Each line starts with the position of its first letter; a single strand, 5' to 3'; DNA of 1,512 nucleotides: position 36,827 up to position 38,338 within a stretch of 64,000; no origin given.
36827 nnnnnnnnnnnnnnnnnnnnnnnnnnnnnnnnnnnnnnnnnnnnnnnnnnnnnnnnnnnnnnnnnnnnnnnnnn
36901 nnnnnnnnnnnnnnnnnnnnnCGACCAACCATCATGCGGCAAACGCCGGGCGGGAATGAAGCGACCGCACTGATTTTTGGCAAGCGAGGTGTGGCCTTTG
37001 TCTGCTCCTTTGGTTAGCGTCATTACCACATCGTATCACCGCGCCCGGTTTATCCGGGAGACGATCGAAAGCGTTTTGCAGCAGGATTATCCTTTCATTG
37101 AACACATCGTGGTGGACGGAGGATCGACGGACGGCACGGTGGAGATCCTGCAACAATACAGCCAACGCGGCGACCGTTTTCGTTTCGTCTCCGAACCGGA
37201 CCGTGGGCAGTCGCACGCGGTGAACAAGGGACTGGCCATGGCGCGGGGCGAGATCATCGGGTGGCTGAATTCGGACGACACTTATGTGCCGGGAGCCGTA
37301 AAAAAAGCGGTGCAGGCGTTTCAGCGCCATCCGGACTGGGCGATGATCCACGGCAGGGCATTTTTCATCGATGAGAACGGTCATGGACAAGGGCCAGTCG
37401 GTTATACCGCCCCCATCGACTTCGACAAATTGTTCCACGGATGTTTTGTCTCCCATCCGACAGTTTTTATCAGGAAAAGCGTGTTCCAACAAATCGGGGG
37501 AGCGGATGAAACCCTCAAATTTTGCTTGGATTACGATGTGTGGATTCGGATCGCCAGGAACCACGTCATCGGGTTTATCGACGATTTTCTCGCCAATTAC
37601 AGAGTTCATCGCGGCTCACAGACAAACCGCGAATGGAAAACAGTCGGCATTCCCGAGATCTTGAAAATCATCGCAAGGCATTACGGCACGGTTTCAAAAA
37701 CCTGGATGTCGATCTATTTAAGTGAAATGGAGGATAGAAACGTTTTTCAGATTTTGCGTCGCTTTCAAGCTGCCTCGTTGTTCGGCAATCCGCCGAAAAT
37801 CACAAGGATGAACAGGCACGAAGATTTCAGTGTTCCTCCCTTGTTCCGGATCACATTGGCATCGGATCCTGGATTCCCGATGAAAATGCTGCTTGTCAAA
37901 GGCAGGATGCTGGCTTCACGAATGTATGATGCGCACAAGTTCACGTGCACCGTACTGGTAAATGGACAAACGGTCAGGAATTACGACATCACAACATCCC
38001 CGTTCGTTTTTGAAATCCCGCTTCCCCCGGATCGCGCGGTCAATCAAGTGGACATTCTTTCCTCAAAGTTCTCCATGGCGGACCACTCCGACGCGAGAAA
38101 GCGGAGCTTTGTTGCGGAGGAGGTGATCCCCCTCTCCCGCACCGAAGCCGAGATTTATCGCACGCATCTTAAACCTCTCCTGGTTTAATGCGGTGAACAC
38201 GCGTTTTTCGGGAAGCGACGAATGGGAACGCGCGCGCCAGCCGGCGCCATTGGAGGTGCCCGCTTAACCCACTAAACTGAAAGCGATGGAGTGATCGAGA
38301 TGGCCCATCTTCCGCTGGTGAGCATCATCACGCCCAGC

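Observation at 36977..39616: Tandem GT2 paralogs with near-identical 5' ends (about 250 bp) and divergent C-terminal domains of unknown function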

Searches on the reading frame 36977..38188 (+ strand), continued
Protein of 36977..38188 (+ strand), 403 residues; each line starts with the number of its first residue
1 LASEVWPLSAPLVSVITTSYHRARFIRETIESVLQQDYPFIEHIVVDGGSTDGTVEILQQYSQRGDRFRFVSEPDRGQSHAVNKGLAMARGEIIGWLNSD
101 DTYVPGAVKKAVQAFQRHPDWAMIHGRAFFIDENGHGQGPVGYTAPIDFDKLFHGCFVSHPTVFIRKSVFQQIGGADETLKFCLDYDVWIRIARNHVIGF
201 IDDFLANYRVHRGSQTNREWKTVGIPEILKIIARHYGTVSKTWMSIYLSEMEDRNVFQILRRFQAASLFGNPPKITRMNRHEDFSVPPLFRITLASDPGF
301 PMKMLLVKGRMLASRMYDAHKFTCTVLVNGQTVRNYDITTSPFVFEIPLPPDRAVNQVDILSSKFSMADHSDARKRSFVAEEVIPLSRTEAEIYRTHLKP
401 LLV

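Call 71: search_solved_structures(query=P0001, max_evalue=1e-10, show_alignments=3)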
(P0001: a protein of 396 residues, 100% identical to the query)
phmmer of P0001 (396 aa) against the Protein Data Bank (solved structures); distinct sequences matched with E-value up to 1e-10: 8.
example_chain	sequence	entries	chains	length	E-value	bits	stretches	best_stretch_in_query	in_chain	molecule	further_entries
2z87_A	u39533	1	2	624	8.7e-25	90.6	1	3-209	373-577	Chondroitin synthase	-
2z86_A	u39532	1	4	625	8.7e-25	90.6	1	3-209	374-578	Chondroitin synthase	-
9omj_A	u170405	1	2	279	8.7e-18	67.5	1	6-234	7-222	Glycosyltransferase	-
9omh_A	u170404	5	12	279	1e-17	67.3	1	7-234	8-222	Glycosyltransferase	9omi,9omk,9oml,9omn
9omm_A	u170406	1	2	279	2.3e-17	66.2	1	7-211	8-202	Glycosyltransferase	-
1h7l_A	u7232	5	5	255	3.9e-12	48.9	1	4-166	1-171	SPORE COAT POLYSACCHARIDE BIOSYNTHESIS PROTEIN SPSA | PROTEIN (SPORE COAT POLYSACCHARIDE BIOSYNTHESIS PROTEIN SPSA)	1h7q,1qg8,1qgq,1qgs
8vh7_A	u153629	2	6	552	3.1e-11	46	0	3-105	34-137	Heparosan synthase B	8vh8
8viw_A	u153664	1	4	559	3.2e-11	45.9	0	3-105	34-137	Heparosan synthase B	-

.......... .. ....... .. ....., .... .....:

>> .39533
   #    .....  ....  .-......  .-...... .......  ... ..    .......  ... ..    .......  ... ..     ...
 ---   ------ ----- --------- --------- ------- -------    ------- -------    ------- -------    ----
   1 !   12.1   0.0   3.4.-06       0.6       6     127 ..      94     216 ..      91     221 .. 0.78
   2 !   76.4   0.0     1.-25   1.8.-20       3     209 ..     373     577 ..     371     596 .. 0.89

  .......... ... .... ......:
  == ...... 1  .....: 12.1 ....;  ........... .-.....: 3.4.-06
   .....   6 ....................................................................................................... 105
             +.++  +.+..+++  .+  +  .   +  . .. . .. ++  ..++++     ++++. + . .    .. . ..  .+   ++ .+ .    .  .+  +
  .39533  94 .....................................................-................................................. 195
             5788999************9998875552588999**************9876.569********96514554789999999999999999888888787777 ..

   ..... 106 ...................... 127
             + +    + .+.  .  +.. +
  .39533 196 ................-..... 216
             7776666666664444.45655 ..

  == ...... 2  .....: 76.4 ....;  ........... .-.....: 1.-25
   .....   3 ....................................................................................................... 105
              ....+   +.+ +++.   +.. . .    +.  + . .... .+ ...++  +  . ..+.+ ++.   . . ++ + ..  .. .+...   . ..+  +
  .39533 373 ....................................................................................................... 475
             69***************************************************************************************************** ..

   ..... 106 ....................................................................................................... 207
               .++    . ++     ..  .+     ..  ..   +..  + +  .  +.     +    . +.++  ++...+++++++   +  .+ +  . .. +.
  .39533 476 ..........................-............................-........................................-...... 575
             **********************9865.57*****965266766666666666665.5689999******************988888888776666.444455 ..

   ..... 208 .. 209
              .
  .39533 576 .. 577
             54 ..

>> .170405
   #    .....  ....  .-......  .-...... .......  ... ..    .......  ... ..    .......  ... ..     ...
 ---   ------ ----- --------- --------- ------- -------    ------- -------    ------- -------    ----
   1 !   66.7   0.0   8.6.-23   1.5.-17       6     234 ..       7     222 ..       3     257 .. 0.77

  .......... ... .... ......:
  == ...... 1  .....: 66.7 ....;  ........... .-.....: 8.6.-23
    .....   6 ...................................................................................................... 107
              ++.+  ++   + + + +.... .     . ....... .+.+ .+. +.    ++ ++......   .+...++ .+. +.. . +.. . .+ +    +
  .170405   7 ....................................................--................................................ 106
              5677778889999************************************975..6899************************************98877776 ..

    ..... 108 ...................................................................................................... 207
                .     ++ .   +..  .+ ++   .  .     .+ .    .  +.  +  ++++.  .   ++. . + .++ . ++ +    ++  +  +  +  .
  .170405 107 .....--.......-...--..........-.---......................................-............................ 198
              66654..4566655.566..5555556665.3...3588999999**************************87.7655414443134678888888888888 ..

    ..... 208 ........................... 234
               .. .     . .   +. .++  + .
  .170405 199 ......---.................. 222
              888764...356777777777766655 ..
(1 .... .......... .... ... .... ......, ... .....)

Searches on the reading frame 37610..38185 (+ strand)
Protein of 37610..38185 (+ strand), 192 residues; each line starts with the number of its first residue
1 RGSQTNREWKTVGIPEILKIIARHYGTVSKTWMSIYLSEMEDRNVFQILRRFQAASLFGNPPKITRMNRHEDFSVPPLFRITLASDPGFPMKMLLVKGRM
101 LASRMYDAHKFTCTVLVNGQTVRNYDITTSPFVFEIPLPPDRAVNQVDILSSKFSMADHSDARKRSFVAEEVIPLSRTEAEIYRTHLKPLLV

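Call 39: predict_structure(alignment_id=A2)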
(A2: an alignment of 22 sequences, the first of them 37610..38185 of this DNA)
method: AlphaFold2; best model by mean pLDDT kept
length: 192 residues; sequences in the alignment: 22
mean_pLDDT: 90.2   pTM: 0.85
mean pLDDT of the five models: 90.2, 89.7, 89.5, 88.6, 86.0
residues with pLDDT >= 90: 127; 70-90: 53; 50-70: 10; < 50: 2
segments of 3 or more residues with pLDDT < 50: none
pLDDT, mean of each block of 10 residues (from residue 1): 63 84 85 86 88 92 98 97 96 97 73 98 96 96 97 89 94 96 90 75
secondary structure, 60 per line:
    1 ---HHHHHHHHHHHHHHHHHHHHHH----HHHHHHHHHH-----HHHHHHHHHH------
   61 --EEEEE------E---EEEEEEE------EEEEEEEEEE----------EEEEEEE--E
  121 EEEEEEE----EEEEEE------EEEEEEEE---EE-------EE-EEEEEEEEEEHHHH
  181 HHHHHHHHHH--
elements in order: H4-25 H30-39 H45-54 E63-67 E78-84 E91-100 E111-117 E120-127 E132-137 E144-151 E167-176 H177-190

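Call 52: fold_search(model_id=the predicted structure, library=pdb)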
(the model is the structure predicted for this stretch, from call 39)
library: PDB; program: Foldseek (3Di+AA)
matches with E <= 10: 1722; with E <= 0.001: 19
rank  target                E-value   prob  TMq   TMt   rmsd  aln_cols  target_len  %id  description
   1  5ej1_B                1.7e-04  1.00  0.35  0.13   6.5       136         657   15  Pre-translocation state of bacterial cellulose synthase (released 2016-03-30)
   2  4w8j                  2.2e-04  0.99  0.33  0.10   9.9       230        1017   12  Structure of the full-length insecticidal protein Cry1Ac reveals intriguing details of toxin packaging into in vivo form (released 2014-09-17)
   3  5eiy_B                3.0e-04  1.00  0.36  0.13   6.2       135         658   14  Bacterial cellulose synthase bound to a substrate analogue (released 2016-03-09)
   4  4dev_A                3.2e-04  1.00  0.31  0.18   7.3       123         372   10  An Acetyl Xylan Esterase (Est2A) from the Rumen Bacterium Butyrivibrio proteoclasticus. (released 2013-02-13)
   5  4dev_D                3.4e-04  1.00  0.34  0.20   5.9       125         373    9  An Acetyl Xylan Esterase (Est2A) from the Rumen Bacterium Butyrivibrio proteoclasticus. (released 2013-02-13)
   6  9fmt_A                4.3e-04  1.00  0.38  0.13   6.6       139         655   11  Cryo-EM structure of the BcsB hexameric crown from the E. coli cellulose secretion macrocomplex (released 2024-10-16)
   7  8w7n                  4.3e-04  0.98  0.31  0.09  10.1       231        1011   11  Crystal structure of the in-cell Cry1Aa purified from Bacillus thuringiensis (released 2024-03-06)
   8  6yg8_E                4.8e-04  1.00  0.34  0.13   6.9       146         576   10  Cryo-EM structure of a BcsB pentamer in the context of an assembled Bcs macrocomplex (released 2021-02-24)
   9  9b8i                  4.8e-04  0.99  0.35  0.12  15.2       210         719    8  Cryo-EM structure of the E. coli cellulose synthase BcsB-BcsC fusion protein (released 2025-02-19)
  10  8xck_F                5.1e-04  1.00  0.31  0.22   7.1       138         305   14  Closed state of central tail fiber of bacteriophage lambda (released 2024-05-01)
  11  9fmt_B                5.4e-04  1.00  0.36  0.13   6.5       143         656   10  Cryo-EM structure of the BcsB hexameric crown from the E. coli cellulose secretion macrocomplex (released 2024-10-16)
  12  3u37_B                5.4e-04  1.00  0.34  0.19   6.1       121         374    8  An Acetyl Xylan Esterase (Est2A) from the Rumen Bacterium Butyrivibrio proteoclasticus. (released 2013-02-13)
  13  3u37_A                7.8e-04  1.00  0.34  0.19   6.0       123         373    9  An Acetyl Xylan Esterase (Est2A) from the Rumen Bacterium Butyrivibrio proteoclasticus. (released 2013-02-13)
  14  8xcj_F                7.8e-04  1.00  0.32  0.18   6.3       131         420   14  Open State of central tail fiber of bacteriophage lambda upon binding to LamB (gpJ713-LamB complex) (released 2024-05-01)
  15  7l2z_F                7.8e-04  1.00  0.32  0.12   7.6       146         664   10  Bacterial cellulose synthase BcsB hexamer (released 2021-03-24)
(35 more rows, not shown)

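Call 60: search_protein_representatives(alignment_id=A2)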
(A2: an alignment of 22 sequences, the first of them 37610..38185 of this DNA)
Query: 22 sequences, 206 profile positions. Proteins with E-value up to 0.001 (for the whole library): 126; up to 1e-10: 21; up to 1e-30: 11. The best 126 are listed.
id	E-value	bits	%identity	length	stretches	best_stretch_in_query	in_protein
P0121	1.6e-63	230.2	-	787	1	2-204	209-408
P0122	1.8e-63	230.0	-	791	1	2-199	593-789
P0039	1.2e-61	224.0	-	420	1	2-205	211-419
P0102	5.6e-58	212.1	-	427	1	2-205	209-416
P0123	6.7e-55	202.0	-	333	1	2-200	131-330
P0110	5.6e-48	179.4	-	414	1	2-198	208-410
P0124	6.5e-47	175.9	-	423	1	2-200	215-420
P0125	9.2e-42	159.1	-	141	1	67-200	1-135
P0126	3.6e-40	153.9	-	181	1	42-204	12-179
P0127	1.3e-36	142.3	-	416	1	2-204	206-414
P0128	7.5e-31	123.5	-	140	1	14-126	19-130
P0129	7.3e-30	120.2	-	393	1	2-199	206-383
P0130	3.8e-28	114.6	-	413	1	2-205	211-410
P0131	4.5e-27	111.1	-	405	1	2-205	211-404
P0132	1.3e-25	106.4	-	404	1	2-194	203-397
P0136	3.2e-15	72.4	-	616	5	101-168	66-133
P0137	1.4e-14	70.3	-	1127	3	61-151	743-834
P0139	1.1e-10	57.5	-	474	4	61-155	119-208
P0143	8.1e-10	54.8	-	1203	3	61-153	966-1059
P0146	2.3e-09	53.3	-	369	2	65-176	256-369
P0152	5.2e-08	48.9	-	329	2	69-172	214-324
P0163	3.6e-07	46.1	-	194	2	69-172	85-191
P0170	1.8e-06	43.9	-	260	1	68-173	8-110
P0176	3.2e-06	43.0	-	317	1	68-172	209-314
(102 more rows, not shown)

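Call 61: search_protein_families(library=pfam, proteins=[P0136, P0137, P0139, P0143, P0146, P0152, P0163, P0170, P0176, P0121], max_evalue=0.001)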
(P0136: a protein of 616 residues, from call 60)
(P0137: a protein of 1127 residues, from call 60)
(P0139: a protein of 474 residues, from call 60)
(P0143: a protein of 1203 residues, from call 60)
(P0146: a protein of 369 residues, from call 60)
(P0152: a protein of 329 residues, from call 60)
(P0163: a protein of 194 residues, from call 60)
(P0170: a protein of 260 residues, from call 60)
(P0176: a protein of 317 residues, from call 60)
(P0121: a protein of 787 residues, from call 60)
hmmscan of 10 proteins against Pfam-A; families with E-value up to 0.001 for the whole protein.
P0136 (616 aa): 0 families

P0137 (1127 aa): 1 family
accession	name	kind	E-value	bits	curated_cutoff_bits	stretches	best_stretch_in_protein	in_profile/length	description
PF22815.2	CatAgl_D1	-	1.1e-06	29.2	27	0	760-802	46-89/159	Alpha-1,3-glucanase catalytic domain D1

P0139 (474 aa): 0 families

P0143 (1203 aa): 0 families

P0146 (369 aa): 2 families
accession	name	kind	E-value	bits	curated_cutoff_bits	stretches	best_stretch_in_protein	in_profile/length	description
PF00535.33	Glycos_transf_2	-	3.3e-18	66.6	23.3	1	2-117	34-160/168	Glycosyl transferase family 2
PF10111.15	Glyco_tranf_2_2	-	2.9e-05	24.1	27.3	1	2-146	36-202/276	Glycosyltransferase like family 2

P0152 (329 aa): 5 families
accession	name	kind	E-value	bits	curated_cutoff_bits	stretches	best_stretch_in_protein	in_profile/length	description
PF00515.34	TPR_1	-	4.4e-07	29.9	27.8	1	35-59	3-27/34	Tetratricopeptide repeat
PF07719.23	TPR_2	-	3.4e-06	27.2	27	1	35-59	3-27/34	Tetratricopeptide repeat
PF13181.12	TPR_8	-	0.00017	21.9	25.7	1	35-59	3-27/34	Tetratricopeptide repeat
PF13414.12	TPR_11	-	0.00017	21.7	26.8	1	40-58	1-19/42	TPR repeat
PF13424.12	TPR_12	-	0.00071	20.1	30.1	0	33-60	45-72/77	Tetratricopeptide repeat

P0163 (194 aa): 0 families

P0170 (260 aa): 1 family
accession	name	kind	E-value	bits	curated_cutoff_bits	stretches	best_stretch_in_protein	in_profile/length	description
PF13620.12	CarboxypepD_reg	-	0.00099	19.8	32.3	0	179-242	2-65/82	Carboxypeptidase regulatory-like domain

P0176 (317 aa): 2 families
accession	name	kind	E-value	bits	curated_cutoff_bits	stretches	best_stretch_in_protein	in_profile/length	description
PF13640.12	2OG-FeII_Oxy_3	-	6.9e-15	56.2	27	1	11-104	8-89/98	2OG-Fe(II) oxygenase superfamily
PF13661.12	2OG-FeII_Oxy_4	-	2.9e-10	40.9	27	1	28-89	17-80/98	2OG-Fe(II) oxygenase superfamily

P0121 (787 aa): 7 families
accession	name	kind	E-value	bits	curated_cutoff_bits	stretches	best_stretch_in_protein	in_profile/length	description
PF00535.33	Glycos_transf_2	-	5.7e-36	124.4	23.3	1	10-169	1-167/168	Glycosyl transferase family 2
PF00534.26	Glycos_transf_1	-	2.6e-31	108.9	26.4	1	609-765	16-171/172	Glycosyl transferases group 1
PF13692.12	Glyco_trans_1_4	-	2e-22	80.4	27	1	612-753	5-142/142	Glycosyl transferases group 1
PF10111.15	Glyco_tranf_2_2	-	1.8e-15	57.6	27.3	1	19-193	12-204/276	Glycosyltransferase like family 2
PF13439.12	Glyco_transf_4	-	7.7e-11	42.8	28.5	1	428-580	1-163/170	Glycosyltransferase Family 4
PF13641.12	Glyco_tranf_2_3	-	3e-10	40.9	27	1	9-133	3-131/230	Glycosyltransferase like family 2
PF20706.3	GT4-conflict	-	4e-05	23.2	26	1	644-749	236-335/385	Family 4 Glycosyltransferase in conflict systems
